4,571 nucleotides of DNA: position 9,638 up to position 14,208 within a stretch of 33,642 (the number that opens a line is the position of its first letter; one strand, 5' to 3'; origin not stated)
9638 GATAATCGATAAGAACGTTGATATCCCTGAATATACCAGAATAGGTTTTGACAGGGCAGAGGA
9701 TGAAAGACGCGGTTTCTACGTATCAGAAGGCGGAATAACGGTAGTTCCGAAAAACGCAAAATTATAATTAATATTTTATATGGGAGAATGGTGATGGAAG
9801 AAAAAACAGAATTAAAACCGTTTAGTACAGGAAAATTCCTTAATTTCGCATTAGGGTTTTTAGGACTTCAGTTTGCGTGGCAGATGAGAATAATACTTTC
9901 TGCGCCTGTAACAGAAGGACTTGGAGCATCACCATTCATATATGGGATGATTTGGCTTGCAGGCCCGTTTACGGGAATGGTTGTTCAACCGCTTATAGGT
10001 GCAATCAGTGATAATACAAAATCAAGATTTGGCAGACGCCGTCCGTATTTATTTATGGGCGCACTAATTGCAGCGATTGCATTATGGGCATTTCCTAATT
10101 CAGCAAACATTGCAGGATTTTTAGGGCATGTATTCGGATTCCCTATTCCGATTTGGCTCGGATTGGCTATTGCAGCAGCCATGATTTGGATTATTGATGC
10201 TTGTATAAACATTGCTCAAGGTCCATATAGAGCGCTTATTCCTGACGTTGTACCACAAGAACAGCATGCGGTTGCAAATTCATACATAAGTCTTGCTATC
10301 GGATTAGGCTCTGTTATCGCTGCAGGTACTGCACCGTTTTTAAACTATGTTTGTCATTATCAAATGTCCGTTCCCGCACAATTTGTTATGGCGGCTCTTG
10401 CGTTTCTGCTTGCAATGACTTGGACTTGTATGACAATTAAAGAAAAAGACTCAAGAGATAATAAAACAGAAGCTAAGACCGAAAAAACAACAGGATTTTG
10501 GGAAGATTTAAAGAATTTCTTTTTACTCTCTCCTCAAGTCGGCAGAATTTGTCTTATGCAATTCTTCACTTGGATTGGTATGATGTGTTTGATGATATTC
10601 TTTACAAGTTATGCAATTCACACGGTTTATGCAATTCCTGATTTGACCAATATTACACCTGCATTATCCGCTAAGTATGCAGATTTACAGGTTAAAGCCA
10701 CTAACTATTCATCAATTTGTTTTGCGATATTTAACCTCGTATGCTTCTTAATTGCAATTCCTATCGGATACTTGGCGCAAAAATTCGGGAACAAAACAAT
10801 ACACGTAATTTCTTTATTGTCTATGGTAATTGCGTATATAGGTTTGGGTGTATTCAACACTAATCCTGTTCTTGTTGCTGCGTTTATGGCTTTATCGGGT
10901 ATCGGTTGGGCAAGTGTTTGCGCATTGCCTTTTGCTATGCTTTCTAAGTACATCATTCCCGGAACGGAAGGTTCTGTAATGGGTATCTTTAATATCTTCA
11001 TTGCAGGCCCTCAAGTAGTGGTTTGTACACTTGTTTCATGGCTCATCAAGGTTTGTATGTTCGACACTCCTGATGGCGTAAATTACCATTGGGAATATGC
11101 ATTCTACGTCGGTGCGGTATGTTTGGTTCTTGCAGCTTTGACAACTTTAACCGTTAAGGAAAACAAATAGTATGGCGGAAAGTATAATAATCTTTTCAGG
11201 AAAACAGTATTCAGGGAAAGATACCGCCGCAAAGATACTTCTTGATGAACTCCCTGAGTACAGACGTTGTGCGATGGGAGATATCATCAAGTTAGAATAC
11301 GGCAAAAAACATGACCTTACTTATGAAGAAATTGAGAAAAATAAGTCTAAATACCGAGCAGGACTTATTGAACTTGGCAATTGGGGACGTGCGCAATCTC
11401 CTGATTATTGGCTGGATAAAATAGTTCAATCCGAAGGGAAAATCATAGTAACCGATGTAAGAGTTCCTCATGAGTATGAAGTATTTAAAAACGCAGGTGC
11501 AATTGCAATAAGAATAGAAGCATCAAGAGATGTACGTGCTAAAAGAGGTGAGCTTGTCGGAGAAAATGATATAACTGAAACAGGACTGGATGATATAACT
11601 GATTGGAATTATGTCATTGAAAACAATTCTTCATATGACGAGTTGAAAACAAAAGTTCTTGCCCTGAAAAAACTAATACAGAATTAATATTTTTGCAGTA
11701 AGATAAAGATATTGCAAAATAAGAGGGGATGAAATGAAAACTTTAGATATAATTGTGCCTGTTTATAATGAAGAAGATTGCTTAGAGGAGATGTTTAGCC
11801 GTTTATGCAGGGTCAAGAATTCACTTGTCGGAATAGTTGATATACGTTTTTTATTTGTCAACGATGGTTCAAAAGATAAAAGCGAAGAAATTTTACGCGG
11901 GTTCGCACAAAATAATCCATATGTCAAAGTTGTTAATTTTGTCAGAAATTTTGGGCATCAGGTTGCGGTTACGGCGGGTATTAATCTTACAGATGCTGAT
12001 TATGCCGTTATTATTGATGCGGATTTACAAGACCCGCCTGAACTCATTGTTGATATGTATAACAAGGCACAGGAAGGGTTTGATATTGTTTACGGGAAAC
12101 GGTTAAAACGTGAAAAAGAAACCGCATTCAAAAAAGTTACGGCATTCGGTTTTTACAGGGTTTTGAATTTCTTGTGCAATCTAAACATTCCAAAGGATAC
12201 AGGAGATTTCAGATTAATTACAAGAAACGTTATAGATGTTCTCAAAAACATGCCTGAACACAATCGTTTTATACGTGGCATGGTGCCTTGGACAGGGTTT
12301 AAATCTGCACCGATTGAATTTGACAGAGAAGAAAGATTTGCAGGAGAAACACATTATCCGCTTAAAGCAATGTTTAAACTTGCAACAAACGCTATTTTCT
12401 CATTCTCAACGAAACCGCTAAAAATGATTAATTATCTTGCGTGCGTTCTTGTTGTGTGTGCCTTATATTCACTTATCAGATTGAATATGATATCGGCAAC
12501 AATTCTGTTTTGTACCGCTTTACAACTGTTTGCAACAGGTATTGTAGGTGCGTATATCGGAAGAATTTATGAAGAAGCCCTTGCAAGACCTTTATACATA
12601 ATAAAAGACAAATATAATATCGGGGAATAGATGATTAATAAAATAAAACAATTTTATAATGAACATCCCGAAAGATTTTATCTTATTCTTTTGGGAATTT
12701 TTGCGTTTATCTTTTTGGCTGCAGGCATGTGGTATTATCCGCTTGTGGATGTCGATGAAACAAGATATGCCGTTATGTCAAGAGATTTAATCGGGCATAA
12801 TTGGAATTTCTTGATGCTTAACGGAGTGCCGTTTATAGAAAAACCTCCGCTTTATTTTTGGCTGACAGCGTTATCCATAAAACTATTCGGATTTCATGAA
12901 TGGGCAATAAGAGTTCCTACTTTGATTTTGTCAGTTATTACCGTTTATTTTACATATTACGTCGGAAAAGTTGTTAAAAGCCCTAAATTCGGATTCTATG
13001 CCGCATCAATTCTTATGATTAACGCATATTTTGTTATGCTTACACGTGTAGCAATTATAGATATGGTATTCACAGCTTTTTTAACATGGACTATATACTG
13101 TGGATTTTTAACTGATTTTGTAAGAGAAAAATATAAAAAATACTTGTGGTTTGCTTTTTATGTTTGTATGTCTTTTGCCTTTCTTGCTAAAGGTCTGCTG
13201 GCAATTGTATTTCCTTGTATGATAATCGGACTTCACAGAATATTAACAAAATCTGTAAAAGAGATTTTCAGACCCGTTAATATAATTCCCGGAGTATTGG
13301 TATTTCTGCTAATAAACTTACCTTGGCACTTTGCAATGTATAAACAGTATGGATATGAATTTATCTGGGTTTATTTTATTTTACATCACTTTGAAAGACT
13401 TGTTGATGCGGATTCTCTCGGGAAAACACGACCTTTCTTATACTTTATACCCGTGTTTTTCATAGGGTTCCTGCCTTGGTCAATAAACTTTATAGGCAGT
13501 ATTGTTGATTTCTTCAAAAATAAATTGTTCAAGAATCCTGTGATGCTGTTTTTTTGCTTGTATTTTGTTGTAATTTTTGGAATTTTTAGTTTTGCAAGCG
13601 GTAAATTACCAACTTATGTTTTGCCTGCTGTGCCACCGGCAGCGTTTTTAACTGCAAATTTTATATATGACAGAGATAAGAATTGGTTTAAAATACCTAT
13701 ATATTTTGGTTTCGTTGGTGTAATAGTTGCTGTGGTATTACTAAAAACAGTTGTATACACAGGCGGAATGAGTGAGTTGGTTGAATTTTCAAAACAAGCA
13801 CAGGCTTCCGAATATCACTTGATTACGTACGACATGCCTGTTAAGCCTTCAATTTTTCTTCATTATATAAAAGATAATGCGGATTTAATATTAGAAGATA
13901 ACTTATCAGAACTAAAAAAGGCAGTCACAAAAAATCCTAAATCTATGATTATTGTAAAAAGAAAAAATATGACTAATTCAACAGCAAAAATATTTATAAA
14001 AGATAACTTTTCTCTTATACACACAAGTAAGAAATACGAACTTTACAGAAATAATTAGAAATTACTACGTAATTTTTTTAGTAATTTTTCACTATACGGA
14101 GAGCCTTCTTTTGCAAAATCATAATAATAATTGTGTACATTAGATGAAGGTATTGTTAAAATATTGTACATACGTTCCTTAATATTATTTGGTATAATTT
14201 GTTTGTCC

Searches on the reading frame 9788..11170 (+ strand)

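Call 8: search_protein_families(library=pfam, proteins=[window:9788-11170:+], max_evalue=0.001)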
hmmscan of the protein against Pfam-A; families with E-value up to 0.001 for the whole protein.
window:9788-11170:+ (460 aa): 4 families
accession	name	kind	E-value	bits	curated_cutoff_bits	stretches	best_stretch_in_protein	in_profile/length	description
PF07690.21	MFS_1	-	1.9e-36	126.1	33.4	2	22-405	3-339/347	Major Facilitator Superfamily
PF13347.12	MFS_2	-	1.1e-17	64.1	27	1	34-392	17-346/427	MFS/sugar transport protein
PF03209.21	PUCC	-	2.6e-06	27.2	21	1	61-257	25-215/401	PUCC protein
PF12832.13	MFS_1_like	-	0.00017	21.2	25.2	0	48-410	32-351/373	MFS_1 like family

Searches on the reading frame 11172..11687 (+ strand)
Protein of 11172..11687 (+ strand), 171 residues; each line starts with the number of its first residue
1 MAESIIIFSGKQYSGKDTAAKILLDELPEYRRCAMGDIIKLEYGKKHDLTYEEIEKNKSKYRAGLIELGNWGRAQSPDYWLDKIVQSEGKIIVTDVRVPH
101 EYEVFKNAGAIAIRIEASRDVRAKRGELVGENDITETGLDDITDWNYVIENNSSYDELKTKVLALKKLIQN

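Call 8: search_protein_families(library=pfam, proteins=[window:11172-11687:+], max_evalue=0.001)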
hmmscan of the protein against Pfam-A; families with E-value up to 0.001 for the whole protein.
window:11172-11687:+ (171 aa): 3 families
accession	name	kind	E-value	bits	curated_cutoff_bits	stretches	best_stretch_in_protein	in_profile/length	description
PF21448.3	DNMK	-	1.2e-13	51.6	27.1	1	78-161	157-232/232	Deoxynucleotide monophosphate kinase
PF04275.20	P-mevalo_kinase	-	5e-12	46.2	33.8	1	8-107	1-110/114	Phosphomevalonate kinase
PF13238.12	AAA_18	-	1.5e-05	25.8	29.4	1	6-139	1-121/128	AAA domain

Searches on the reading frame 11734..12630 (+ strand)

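Call 8: search_protein_families(library=pfam, proteins=[window:11734-12630:+], max_evalue=0.001)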
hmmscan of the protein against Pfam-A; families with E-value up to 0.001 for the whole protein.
window:11734-12630:+ (298 aa): 2 families
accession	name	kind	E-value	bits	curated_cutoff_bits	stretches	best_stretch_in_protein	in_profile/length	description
PF00535.33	Glycos_transf_2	-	1.7e-30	106.6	23.3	1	6-168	2-165/168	Glycosyl transferase family 2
PF13641.12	Glyco_tranf_2_3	-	0.00053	20.5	27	1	6-140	5-140/230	Glycosyltransferase like family 2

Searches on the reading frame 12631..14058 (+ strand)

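Call 8: search_protein_families(library=pfam, proteins=[window:12631-14058:+], max_evalue=0.001)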
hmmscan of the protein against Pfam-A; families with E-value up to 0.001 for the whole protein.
window:12631-14058:+ (475 aa): 1 family
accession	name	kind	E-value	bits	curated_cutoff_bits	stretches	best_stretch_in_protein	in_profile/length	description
PF13231.12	PMT_2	-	5.3e-17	62.9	26.1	1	71-232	2-157/160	Dolichyl-phosphate-mannose-protein mannosyltransferase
